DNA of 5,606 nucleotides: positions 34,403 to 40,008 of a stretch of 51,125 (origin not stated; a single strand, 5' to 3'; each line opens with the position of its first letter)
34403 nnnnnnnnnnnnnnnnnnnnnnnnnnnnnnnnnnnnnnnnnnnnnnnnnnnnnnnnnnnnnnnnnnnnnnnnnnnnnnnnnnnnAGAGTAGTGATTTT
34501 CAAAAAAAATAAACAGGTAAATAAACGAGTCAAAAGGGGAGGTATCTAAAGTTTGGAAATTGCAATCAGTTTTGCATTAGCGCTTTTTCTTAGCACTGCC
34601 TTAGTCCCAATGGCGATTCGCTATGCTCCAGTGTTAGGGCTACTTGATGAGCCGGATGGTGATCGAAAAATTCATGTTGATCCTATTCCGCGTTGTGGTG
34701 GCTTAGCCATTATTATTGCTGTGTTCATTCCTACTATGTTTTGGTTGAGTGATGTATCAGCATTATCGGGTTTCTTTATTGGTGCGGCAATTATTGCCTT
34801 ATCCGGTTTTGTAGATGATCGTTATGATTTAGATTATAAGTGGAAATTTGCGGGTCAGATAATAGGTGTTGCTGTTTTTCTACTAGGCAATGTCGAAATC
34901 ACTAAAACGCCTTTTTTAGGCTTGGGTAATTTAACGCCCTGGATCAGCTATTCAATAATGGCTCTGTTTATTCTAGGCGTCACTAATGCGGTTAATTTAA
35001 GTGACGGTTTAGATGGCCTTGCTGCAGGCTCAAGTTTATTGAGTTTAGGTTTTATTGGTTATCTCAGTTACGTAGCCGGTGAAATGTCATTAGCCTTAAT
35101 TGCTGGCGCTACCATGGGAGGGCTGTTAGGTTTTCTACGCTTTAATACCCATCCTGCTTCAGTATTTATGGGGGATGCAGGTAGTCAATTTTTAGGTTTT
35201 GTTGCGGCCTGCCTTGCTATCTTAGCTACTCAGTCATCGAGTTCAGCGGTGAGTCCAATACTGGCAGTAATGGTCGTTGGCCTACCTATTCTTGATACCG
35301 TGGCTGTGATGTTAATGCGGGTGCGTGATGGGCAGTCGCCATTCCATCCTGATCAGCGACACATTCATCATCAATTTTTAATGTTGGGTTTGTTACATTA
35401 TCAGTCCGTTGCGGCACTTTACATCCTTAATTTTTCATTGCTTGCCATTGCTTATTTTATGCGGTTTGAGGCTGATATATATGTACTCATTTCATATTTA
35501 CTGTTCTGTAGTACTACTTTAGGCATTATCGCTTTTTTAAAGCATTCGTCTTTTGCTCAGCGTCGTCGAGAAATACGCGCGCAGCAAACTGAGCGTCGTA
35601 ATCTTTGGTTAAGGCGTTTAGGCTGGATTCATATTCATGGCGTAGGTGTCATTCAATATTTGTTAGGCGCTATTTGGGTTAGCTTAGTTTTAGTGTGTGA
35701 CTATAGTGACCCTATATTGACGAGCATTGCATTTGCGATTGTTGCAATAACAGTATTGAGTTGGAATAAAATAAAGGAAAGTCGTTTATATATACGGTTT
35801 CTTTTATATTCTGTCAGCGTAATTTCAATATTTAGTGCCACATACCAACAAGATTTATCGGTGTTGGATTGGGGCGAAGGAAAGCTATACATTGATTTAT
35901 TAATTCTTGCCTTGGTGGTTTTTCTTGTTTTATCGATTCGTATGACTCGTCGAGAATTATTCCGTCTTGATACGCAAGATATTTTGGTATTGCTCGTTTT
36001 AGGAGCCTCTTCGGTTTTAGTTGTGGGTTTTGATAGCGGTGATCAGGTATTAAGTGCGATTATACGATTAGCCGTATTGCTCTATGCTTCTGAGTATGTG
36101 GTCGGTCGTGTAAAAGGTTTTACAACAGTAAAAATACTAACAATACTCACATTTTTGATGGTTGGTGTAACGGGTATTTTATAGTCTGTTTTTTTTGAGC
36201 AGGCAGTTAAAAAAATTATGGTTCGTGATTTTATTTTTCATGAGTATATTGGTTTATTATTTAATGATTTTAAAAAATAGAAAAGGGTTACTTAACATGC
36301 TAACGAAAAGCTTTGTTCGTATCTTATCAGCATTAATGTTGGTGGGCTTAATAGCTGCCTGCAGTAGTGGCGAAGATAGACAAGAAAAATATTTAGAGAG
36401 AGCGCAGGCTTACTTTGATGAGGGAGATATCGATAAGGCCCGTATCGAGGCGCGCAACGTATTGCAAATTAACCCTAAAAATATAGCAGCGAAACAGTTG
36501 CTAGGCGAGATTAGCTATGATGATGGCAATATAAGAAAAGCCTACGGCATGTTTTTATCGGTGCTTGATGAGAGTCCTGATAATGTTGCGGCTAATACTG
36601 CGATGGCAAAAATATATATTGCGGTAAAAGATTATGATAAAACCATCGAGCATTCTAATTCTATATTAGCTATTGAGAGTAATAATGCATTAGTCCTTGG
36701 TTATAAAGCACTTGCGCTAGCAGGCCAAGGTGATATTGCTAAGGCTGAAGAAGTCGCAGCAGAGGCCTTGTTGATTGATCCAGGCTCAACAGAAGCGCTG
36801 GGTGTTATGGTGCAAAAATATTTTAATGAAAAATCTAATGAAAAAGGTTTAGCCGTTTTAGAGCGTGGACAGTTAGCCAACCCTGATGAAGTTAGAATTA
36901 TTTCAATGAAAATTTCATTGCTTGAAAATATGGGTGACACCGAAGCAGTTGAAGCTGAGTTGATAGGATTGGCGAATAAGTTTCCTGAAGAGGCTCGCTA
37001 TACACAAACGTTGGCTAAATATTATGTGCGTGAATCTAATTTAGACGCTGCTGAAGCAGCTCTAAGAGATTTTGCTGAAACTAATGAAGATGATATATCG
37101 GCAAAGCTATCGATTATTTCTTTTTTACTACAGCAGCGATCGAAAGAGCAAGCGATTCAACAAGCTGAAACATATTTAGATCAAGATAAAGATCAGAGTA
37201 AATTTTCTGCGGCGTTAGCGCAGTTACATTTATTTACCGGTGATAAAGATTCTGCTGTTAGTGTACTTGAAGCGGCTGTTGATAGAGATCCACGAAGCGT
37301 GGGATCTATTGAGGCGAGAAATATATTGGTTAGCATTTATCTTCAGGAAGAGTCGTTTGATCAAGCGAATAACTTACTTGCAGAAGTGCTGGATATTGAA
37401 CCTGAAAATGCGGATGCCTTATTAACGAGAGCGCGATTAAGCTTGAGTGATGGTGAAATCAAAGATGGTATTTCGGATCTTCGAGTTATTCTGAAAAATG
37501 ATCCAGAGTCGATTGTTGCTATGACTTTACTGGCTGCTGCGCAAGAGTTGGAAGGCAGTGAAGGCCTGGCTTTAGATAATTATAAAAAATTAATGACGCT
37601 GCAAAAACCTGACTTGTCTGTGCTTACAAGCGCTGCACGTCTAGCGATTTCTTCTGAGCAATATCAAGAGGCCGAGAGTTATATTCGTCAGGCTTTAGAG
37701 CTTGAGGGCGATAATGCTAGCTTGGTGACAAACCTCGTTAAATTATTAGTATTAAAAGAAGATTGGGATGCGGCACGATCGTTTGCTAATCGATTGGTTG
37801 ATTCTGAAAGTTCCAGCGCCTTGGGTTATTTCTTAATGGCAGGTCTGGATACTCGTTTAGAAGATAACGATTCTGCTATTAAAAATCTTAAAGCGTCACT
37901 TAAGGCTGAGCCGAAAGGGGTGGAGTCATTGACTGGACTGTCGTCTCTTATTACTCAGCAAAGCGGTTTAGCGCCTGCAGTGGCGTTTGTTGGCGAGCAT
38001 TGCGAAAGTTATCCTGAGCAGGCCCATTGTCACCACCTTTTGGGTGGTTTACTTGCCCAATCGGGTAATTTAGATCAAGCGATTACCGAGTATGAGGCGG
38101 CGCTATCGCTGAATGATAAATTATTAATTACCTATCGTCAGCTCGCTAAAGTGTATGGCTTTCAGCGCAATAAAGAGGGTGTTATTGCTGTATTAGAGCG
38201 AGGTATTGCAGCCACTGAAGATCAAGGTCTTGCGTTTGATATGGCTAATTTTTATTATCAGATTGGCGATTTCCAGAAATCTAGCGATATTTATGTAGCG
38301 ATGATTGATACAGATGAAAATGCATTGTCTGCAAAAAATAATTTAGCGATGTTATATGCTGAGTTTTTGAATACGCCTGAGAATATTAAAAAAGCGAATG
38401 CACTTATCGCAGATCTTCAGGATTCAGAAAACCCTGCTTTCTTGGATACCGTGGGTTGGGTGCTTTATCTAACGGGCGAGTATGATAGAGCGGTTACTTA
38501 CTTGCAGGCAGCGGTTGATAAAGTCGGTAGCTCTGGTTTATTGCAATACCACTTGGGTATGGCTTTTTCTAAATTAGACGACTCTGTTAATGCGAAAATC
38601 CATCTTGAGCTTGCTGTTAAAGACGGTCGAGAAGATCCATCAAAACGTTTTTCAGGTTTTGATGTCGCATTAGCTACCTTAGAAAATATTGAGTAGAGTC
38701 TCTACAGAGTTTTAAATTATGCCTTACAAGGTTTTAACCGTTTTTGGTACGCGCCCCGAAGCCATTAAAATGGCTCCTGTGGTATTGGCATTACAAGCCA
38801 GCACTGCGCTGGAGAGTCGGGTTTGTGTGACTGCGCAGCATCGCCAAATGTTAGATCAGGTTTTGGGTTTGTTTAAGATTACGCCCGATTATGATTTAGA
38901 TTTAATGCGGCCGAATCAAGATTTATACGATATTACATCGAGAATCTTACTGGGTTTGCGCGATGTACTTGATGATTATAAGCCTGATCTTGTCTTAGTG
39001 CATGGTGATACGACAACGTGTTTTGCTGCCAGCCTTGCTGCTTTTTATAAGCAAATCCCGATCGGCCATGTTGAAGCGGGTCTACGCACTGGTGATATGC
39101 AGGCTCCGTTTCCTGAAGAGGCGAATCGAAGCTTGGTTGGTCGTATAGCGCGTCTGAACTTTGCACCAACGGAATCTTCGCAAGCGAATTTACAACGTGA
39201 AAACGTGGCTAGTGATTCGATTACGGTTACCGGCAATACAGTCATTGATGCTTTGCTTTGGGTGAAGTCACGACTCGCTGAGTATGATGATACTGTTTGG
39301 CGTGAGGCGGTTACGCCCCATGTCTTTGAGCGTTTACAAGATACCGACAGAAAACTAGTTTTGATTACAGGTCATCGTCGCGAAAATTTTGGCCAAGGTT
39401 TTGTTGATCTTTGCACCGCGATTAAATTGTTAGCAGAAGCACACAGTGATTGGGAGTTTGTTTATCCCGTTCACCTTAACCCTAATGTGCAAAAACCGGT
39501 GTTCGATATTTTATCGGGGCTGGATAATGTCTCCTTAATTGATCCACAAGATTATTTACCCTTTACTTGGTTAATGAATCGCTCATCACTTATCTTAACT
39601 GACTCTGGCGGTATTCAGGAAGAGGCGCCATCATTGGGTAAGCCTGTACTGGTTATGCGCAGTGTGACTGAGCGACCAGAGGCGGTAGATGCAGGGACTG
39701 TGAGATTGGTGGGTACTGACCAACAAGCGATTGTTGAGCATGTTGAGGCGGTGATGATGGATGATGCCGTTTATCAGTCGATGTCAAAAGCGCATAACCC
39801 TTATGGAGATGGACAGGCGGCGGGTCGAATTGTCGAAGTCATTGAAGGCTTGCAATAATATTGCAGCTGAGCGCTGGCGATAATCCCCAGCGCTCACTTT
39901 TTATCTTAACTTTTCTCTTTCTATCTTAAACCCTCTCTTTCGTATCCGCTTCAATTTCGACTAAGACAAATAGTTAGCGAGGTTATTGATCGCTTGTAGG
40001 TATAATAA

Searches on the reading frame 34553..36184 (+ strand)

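Call 8: search_protein_families(library=pfam, proteins=[window:34553-36184:+], max_evalue=0.001)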
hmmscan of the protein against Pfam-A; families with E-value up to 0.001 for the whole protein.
window:34553-36184:+ (543 aa): 1 family
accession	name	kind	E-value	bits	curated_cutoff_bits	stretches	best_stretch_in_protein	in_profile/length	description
PF00953.26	Glycos_transf_4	-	3.1e-39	135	27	1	73-225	3-159/160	Glycosyl transferase family 4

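Call 31: search_protein_families(library=ncbifam, proteins=[window:34553-36184:+], max_evalue=0.00001)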
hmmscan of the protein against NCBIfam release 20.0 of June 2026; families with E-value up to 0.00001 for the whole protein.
window:34553-36184:+ (543 aa): 3 families
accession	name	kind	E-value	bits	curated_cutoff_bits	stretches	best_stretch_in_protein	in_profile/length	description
TIGR02380.1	ECA_wecA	exception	2.8e-49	168.1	326.05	1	10-323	7-327/346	UDP-N-acetylglucosamine--undecaprenyl-phosphate N-acetylglucosaminephosphotransferase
TIGR00445.1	mraY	equivalog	8.2e-22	78.1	192.05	1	41-300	31-314/321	phospho-N-acetylmuramoyl-pentapeptide-transferase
NF053644.1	MraY_archaea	equivalog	1.5e-19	70.5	450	1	98-284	153-323/340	pseudomurein biosynthesis MraY family phospho-N-acetylmuramoyl-pentapeptide-transferase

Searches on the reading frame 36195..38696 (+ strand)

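Call 8: search_protein_families(library=pfam, proteins=[window:36195-38696:+], max_evalue=0.001)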
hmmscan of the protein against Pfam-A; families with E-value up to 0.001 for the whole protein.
window:36195-38696:+ (833 aa): 29 families (the best 25 are shown)
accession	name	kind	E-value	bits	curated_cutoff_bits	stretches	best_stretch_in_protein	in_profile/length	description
PF14559.12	TPR_19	-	5.2e-44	148.9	25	5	383-445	2-64/68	Tetratricopeptide repeat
PF13428.12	TPR_14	-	1.6e-38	127.6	23.5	0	66-105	4-43/44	Tetratricopeptide repeat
PF13432.12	TPR_16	-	2e-30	105.3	32.7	0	480-537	3-60/65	Tetratricopeptide repeat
PF07719.23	TPR_2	-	1.7e-28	96.7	27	1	611-641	2-32/34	Tetratricopeptide repeat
PF13181.12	TPR_8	-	3e-23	80.4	25.7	0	610-641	1-32/34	Tetratricopeptide repeat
PF12895.13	ANAPC3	-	3.6e-18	66.1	27.2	0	78-152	4-77/82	Anaphase-promoting complex, cyclosome, subunit 3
PF13371.12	TPR_9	-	1.6e-14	54.1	35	0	380-445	3-68/73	Tetratricopeptide repeat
PF13424.12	TPR_12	-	2e-14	53.9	30.1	0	613-674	6-75/77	Tetratricopeptide repeat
PF23914.1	TPR_CcmH_CycH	-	1.7e-13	51.2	42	0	328-432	43-147/158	Cytochrome c-type biogenesis protein H TPR domain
PF13176.12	TPR_7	-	3.3e-13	49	27.9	0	477-507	2-32/36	Tetratricopeptide repeat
PF13431.12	TPR_17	-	1.6e-11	44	24.4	0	120-150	2-32/34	Tetratricopeptide repeat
PF00515.34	TPR_1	-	4.4e-11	42.5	27.8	0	613-641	4-32/34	Tetratricopeptide repeat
PF25062.1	ARM_TT21_N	-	4.8e-11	43.2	40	0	382-508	4-135/222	Tetratricopeptide repeat protein 21 N-terminal ARM repeat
PF13174.12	TPR_6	-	1.1e-10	41.8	26.3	0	341-368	6-33/33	Tetratricopeptide repeat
PF13414.12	TPR_11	-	3.1e-10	40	26.8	1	620-654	4-38/42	TPR repeat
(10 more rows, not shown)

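Call 31: search_protein_families(library=ncbifam, proteins=[window:36195-38696:+], max_evalue=0.00001)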
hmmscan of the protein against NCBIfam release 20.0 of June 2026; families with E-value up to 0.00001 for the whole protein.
window:36195-38696:+ (833 aa): 20 families
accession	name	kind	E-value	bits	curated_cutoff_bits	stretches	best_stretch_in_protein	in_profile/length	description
TIGR02917.1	PEP_TPR_lipo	equivalog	5.2e-80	269.5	312.2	3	376-806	469-896/899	XrtA/PEP-CTERM system TPR-repeat protein PrsT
NF040959.1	MamA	equivalog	7e-39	133.4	200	3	60-198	34-172/204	magnetosome protein MamA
TIGR02521.1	type_IV_pilW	equivalog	1.3e-24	87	154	1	48-263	4-233/234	type IV pilus biogenesis/stability protein PilW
NF033758.1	gliding_GltE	equivalog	4.2e-20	72.1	225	0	374-514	156-296/411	adventurous gliding motility TPR repeat lipoprotein GltE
NF033920.0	C39_PA2778_fam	equivalog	1.1e-19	70.9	150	0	437-533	151-249/255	PA2778 family cysteine peptidase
NF008757.0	PRK11788.1-5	equivalog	1.2e-18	67.5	363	1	269-453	109-296/388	lipopolysaccharide assembly protein LapB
NF008756.0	PRK11788.1-4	equivalog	2.3e-15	56.5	474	0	270-406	110-248/389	lipopolysaccharide assembly protein LapB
NF052415.1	T3SS_chap_SctY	equivalog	6.6e-15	55.5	70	0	378-459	12-96/106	type III secretion apparatus assembly chaperone SctY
NF008755.0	PRK11788.1-3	equivalog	2.6e-14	53.4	430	0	383-537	191-346/388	lipopolysaccharide assembly protein LapB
NF033762.1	social_mot_Tgl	equivalog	6.3e-14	51.9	225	0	482-634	74-228/252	social motility TPR repeat lipoprotein Tgl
TIGR00990.1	3a0801s09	subfamily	2.2e-13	49.7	757.25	0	62-225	398-568/615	mitochondrial import receptor subunit TOM70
NF052400.1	M48_BAM_BepA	equivalog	1e-12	47.6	570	0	315-462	285-431/483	beta-barrel assembly-enhancing protease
TIGR00540.1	TPR_hemY_coli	hypoth_equivalog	3.1e-11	42.7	142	0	381-587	161-370/385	heme biosynthesis-associated TPR protein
NF008520.0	PRK11447.1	equivalog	4.4e-10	38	858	0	385-501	616-738/1157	cellulose synthase complex outer membrane protein BcsC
TIGR03939.1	PGA_TPR_OMP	equivalog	5.4e-10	38.1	366.65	0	420-599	33-211/800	poly-beta-1,6 N-acetyl-D-glucosamine export porin PgaA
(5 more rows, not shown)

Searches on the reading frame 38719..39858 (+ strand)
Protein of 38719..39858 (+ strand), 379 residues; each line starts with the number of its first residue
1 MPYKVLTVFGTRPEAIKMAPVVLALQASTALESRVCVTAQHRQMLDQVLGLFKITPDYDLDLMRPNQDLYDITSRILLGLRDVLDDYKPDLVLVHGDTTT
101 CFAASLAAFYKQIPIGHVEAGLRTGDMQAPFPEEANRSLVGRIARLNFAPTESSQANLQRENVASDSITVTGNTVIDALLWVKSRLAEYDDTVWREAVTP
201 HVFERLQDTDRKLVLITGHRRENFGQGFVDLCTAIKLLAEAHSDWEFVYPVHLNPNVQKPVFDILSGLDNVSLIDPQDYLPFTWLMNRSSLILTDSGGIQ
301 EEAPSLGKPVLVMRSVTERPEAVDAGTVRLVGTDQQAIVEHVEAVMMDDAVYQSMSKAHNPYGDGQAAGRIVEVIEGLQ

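Call 31: search_protein_families(library=ncbifam, proteins=[window:38719-39858:+], max_evalue=0.00001)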
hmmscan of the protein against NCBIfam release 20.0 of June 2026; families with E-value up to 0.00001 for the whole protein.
window:38719-39858:+ (379 aa): 2 families
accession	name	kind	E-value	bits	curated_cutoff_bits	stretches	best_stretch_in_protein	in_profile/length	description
TIGR00236.1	wecB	equivalog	1.1e-151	505.2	210.15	1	4-376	2-363/366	non-hydrolyzing UDP-N-acetylglucosamine 2-epimerase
TIGR03568.1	NeuC_NnaA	equivalog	3.4e-23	82.1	235.9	1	4-375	2-365/365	UDP-N-acetylglucosamine 2-epimerase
